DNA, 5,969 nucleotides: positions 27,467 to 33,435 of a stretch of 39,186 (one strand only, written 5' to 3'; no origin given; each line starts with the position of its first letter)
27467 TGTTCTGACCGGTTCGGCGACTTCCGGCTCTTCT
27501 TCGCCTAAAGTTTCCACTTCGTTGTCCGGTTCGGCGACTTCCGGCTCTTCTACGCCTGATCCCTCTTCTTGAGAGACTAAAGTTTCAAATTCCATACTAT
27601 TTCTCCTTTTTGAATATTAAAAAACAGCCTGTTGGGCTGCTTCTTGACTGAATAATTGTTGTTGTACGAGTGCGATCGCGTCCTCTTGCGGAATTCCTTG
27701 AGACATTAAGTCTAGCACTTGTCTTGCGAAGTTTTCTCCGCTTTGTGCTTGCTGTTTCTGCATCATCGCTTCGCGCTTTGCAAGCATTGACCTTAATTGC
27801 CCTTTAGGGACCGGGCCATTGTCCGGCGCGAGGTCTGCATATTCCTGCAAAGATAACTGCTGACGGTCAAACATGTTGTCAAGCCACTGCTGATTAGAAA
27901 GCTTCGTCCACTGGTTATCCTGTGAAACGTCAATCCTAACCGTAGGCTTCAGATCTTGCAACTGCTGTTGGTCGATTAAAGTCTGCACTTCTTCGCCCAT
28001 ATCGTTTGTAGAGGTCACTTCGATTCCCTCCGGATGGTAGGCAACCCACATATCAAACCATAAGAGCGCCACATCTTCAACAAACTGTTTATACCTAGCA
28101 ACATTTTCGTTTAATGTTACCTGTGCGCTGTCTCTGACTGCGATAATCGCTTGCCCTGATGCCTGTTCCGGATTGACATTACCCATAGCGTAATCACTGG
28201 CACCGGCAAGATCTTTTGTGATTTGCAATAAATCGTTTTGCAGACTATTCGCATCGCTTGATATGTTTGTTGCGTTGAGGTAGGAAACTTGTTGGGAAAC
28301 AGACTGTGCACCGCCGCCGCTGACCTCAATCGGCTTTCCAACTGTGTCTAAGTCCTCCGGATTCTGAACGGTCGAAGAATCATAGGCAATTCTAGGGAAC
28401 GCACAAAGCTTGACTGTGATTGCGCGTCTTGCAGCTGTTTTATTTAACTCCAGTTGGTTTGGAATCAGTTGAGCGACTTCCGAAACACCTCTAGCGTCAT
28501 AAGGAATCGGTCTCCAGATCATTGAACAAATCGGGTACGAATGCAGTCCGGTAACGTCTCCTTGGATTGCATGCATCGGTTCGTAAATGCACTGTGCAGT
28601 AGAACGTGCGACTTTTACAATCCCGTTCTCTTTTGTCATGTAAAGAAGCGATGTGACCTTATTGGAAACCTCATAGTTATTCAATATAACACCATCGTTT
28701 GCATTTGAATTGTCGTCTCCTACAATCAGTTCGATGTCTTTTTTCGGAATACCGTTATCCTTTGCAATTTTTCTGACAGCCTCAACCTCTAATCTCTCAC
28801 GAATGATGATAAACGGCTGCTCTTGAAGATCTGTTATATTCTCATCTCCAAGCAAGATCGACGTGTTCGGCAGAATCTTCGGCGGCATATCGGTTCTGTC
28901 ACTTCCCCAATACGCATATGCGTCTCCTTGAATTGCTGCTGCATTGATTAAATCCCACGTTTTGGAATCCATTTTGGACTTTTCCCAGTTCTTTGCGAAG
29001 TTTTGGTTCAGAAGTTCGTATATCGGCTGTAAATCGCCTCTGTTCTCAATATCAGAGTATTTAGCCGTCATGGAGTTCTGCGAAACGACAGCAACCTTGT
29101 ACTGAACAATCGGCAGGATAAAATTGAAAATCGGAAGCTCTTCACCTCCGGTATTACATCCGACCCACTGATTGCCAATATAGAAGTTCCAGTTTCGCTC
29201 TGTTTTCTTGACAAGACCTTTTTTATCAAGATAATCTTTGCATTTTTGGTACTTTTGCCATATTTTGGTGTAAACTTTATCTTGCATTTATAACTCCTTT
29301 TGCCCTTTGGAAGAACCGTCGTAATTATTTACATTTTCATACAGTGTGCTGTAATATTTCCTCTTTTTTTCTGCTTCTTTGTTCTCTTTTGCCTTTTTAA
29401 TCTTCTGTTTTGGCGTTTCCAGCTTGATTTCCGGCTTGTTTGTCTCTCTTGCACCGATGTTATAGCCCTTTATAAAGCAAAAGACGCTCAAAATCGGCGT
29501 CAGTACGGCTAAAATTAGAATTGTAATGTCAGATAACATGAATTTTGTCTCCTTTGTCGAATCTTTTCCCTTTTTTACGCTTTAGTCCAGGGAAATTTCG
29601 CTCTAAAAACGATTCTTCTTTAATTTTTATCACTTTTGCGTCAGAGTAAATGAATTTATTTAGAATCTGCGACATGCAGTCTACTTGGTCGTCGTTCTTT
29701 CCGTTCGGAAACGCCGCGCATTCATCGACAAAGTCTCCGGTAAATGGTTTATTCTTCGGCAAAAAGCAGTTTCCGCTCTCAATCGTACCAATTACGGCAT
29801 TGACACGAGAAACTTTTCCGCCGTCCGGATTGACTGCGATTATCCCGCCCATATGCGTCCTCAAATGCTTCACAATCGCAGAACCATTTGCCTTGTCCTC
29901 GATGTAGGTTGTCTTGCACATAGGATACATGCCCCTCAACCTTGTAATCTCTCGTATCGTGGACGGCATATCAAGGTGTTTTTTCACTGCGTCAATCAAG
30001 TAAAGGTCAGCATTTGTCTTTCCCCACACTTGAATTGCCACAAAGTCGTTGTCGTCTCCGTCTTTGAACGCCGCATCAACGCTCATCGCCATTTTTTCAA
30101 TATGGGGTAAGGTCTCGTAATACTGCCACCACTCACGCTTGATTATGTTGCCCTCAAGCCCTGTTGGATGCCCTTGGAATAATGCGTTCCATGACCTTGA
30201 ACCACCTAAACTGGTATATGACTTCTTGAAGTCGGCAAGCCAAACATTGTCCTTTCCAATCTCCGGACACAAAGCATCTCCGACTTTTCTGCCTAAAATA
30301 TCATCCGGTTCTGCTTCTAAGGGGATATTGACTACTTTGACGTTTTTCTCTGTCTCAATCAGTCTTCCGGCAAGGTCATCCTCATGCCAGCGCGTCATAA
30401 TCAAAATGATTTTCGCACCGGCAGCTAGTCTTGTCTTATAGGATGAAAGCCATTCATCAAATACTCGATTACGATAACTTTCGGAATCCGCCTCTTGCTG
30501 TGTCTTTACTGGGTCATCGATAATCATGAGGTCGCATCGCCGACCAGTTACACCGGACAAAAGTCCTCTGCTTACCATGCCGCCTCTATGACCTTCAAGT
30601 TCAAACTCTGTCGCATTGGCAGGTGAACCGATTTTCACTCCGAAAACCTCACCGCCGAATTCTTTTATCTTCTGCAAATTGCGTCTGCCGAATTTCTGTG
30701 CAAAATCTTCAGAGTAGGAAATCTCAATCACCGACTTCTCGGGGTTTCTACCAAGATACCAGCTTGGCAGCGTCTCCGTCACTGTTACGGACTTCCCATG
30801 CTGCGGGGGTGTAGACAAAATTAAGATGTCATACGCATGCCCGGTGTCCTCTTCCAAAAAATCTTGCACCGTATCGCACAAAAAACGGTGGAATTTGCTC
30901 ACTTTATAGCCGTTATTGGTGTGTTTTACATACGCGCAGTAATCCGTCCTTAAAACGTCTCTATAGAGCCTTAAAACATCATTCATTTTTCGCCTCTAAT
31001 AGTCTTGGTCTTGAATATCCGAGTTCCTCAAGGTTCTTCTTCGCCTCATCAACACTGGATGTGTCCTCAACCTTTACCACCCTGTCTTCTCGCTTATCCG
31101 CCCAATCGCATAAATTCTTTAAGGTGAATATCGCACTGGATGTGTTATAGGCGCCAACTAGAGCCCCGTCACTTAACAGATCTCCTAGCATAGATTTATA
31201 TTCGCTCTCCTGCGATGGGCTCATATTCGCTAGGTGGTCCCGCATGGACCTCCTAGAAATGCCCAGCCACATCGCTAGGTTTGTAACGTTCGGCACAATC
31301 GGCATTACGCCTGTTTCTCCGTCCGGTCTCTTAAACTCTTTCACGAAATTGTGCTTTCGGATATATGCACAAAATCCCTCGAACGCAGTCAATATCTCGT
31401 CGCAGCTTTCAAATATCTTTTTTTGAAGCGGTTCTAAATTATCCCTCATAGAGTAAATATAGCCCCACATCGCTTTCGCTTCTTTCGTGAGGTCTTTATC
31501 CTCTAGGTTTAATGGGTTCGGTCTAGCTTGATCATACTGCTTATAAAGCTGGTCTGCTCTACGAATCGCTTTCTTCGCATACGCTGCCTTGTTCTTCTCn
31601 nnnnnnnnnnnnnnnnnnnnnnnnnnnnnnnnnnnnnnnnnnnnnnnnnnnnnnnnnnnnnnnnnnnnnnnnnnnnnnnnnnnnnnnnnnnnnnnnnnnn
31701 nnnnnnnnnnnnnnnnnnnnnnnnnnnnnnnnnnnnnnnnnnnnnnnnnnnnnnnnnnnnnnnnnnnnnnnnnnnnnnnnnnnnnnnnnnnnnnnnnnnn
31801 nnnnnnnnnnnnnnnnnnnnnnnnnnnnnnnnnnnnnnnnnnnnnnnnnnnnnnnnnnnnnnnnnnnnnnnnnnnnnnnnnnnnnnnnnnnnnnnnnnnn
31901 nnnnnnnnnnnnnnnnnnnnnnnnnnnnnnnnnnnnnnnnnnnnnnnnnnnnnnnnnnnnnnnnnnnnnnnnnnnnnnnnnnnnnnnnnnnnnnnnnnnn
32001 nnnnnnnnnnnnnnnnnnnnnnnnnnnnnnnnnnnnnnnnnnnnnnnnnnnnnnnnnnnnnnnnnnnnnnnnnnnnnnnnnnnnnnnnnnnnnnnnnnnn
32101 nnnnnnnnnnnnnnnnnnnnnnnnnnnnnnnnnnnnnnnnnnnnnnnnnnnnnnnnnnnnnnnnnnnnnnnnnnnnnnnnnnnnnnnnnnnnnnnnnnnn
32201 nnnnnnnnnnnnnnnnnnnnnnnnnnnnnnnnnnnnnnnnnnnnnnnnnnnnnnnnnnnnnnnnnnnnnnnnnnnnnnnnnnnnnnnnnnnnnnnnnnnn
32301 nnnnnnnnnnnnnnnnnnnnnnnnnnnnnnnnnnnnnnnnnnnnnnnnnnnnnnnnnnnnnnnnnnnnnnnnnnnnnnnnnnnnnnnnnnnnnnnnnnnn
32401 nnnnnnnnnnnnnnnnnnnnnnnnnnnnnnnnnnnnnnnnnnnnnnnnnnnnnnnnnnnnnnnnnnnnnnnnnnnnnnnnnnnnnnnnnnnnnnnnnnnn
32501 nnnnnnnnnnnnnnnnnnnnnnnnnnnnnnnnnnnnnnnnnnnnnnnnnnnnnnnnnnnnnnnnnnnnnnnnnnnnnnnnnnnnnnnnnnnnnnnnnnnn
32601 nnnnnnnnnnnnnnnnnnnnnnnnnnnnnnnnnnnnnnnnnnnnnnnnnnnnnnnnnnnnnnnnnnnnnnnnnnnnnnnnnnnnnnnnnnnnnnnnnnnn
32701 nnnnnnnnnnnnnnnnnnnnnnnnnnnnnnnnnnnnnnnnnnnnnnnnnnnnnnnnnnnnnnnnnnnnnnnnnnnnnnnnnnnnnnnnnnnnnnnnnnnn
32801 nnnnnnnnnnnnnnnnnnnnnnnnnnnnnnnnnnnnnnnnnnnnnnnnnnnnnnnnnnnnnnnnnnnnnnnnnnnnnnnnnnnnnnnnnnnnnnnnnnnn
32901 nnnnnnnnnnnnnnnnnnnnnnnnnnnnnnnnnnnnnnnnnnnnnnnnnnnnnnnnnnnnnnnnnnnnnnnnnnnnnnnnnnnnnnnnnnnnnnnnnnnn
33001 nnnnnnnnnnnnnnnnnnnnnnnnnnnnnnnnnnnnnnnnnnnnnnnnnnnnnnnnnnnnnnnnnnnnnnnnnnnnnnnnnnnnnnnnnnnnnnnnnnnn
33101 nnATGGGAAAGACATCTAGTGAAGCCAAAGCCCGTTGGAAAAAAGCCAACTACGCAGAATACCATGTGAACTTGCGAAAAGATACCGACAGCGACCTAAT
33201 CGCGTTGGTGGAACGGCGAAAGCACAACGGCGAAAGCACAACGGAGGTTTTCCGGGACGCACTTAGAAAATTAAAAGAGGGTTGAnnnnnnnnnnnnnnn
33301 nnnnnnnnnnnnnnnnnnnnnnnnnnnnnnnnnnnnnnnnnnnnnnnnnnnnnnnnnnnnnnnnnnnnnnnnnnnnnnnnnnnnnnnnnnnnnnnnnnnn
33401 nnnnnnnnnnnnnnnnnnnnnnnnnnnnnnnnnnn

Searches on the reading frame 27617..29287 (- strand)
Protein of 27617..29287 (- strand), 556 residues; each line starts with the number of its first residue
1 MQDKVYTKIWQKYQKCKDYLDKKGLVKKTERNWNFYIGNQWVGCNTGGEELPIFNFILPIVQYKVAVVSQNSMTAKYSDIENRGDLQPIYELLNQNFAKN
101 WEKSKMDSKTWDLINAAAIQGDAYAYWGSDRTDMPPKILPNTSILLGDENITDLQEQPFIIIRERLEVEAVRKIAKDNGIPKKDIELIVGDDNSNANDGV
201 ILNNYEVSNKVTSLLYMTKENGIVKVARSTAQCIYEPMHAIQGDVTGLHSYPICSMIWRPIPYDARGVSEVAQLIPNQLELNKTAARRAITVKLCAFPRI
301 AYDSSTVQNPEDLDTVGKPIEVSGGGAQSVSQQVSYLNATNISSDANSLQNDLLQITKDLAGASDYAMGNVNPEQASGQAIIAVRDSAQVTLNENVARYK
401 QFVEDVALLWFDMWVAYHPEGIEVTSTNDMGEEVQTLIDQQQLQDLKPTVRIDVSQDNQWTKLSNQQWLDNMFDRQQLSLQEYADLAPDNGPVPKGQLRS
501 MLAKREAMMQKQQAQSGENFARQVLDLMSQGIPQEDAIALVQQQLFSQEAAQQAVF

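Call 47: search_protein_families(library=pfam, proteins=[window:27617-29287:-], max_evalue=0.001)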
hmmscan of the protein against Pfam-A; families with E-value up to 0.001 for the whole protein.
window:27617-29287:- (556 aa): 1 family
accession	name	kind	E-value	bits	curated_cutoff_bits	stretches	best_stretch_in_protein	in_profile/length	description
PF16510.12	P22_portal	-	5.4e-06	25.6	26.1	1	249-553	272-592/594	Phage P22-like portal protein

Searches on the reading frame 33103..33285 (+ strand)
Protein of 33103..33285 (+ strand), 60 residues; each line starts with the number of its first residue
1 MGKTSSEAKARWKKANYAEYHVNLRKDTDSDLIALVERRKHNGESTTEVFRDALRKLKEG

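Call 12: search_protein_families(library=pfam, proteins=[window:33103-33285:+], max_evalue=0.01)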
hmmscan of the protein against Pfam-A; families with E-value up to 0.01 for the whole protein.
window:33103-33285:+ (60 aa): 0 families

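Call 13: search_protein_families(library=phrogs, proteins=[window:33103-33285:+], max_evalue=0.01)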
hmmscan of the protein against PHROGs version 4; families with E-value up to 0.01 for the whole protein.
window:33103-33285:+ (60 aa): 0 families

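Call 81: search_protein_families(library=pfam, proteins=[window:33103-33285:+], max_evalue=1)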
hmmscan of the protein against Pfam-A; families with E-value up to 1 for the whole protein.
window:33103-33285:+ (60 aa): 2 families
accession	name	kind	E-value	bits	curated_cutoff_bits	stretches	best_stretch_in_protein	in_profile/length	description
PF01402.27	RHH_1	-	0.042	14.3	20.5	1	34-59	13-38/39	Ribbon-helix-helix protein, copG family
PF10794.15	DUF2606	-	0.047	13.9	25.4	1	1-41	85-127/134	Protein of unknown function (DUF2606)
